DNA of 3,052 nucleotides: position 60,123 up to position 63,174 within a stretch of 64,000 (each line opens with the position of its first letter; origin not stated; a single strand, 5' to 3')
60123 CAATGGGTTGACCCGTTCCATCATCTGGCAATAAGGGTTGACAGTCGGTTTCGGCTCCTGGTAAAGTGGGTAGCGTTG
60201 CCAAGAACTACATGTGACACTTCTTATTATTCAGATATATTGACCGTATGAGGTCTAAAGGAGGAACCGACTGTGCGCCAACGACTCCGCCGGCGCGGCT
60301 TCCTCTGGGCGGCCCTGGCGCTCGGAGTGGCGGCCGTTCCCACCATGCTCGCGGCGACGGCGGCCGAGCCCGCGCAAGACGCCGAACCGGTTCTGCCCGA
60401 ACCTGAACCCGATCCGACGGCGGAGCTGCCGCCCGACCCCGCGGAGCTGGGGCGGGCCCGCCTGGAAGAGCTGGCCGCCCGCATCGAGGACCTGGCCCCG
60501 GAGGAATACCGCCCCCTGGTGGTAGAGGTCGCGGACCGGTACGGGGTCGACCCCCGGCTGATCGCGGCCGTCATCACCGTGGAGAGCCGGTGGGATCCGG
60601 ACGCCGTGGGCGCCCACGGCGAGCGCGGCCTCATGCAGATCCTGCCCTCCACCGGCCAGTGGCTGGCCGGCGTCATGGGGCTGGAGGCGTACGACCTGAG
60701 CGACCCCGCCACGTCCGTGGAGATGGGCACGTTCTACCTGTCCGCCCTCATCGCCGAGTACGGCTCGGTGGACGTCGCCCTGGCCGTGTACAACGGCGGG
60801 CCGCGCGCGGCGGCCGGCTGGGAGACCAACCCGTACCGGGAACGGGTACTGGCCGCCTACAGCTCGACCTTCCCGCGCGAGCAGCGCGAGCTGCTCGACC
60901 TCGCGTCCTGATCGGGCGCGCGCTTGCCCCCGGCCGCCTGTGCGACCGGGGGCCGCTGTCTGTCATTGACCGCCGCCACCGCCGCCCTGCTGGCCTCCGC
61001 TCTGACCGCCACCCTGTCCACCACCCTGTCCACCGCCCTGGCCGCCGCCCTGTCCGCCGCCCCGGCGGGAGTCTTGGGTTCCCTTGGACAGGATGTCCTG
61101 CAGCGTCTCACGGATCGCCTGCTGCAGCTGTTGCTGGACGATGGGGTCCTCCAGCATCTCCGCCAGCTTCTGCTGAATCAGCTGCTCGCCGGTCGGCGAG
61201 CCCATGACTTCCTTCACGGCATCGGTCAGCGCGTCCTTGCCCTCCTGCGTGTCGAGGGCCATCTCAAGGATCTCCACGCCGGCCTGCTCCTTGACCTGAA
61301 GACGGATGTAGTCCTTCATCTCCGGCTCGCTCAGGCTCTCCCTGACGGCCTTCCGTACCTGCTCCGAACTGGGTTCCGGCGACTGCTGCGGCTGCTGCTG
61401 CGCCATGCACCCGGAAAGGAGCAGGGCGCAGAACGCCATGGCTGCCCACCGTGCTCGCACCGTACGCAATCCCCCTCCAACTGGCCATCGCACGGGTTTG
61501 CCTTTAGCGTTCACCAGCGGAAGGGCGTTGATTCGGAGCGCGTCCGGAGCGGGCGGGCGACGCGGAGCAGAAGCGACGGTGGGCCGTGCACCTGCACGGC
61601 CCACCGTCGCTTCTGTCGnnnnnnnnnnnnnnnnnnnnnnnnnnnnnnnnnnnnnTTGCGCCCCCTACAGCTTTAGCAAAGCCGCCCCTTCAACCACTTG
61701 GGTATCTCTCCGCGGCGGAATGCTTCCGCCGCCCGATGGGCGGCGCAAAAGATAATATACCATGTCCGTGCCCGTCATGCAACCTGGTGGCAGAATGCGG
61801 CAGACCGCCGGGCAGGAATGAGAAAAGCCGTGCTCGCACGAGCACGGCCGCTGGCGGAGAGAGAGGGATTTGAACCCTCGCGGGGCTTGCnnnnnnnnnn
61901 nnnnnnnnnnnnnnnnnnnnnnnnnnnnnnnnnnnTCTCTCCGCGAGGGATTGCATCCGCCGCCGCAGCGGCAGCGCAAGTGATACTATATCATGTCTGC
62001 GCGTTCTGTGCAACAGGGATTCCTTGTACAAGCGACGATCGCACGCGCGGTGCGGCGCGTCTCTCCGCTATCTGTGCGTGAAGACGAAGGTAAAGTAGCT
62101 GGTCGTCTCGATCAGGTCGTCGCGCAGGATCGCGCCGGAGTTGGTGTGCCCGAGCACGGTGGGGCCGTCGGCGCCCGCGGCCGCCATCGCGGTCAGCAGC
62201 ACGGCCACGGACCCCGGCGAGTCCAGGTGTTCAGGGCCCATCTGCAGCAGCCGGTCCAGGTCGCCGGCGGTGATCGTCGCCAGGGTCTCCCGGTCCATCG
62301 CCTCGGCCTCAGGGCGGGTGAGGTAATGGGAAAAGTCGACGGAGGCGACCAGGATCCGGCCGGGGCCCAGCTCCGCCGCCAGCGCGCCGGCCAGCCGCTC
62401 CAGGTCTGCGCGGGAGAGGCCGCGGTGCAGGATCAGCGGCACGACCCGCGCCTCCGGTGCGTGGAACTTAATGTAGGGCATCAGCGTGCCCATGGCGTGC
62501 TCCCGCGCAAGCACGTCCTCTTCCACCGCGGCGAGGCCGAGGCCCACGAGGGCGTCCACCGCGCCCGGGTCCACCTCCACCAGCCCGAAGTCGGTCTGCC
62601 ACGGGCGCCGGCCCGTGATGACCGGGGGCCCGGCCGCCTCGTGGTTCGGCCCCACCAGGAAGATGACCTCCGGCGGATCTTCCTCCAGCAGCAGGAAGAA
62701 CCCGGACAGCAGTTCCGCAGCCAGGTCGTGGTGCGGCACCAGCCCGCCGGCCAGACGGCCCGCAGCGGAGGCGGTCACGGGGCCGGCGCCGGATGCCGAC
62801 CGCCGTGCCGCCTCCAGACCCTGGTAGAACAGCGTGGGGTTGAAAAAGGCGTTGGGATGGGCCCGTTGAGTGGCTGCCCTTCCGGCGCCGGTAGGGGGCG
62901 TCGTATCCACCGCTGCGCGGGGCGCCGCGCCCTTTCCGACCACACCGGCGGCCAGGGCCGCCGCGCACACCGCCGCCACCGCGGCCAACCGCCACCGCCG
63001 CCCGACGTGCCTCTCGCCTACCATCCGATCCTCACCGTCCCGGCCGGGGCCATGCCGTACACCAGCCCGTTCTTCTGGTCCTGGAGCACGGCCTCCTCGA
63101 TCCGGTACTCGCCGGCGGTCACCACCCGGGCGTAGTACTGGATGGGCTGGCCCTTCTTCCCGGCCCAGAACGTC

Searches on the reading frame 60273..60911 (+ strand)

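Call 69: search_protein_families(library=pfam, proteins=[window:60273-60911:+], max_evalue=0.00001)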
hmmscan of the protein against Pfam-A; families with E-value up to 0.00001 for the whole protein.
window:60273-60911:+ (212 aa): 1 family
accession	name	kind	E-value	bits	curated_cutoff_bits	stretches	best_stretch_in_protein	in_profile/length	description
PF01464.25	SLT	-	1.3e-26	92.9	21.3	1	85-189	5-110/117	Transglycosylase SLT domain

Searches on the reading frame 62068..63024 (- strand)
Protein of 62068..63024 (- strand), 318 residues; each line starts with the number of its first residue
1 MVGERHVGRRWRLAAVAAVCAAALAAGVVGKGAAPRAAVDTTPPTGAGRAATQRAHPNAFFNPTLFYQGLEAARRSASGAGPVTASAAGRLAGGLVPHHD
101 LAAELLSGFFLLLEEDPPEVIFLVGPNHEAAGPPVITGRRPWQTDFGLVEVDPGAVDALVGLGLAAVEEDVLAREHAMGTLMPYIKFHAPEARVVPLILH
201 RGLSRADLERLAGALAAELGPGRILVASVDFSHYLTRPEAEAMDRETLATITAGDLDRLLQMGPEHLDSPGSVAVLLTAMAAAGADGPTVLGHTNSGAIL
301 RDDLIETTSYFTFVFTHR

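Call 69: search_protein_families(library=pfam, proteins=[window:62068-63024:-], max_evalue=0.00001)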
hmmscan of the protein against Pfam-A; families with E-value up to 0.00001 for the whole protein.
window:62068-63024:- (318 aa): 1 family
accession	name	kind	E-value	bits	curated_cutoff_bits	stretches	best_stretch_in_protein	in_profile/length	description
PF01875.22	Memo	-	6.8e-21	75.1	27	1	96-300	38-256/269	Memo-like protein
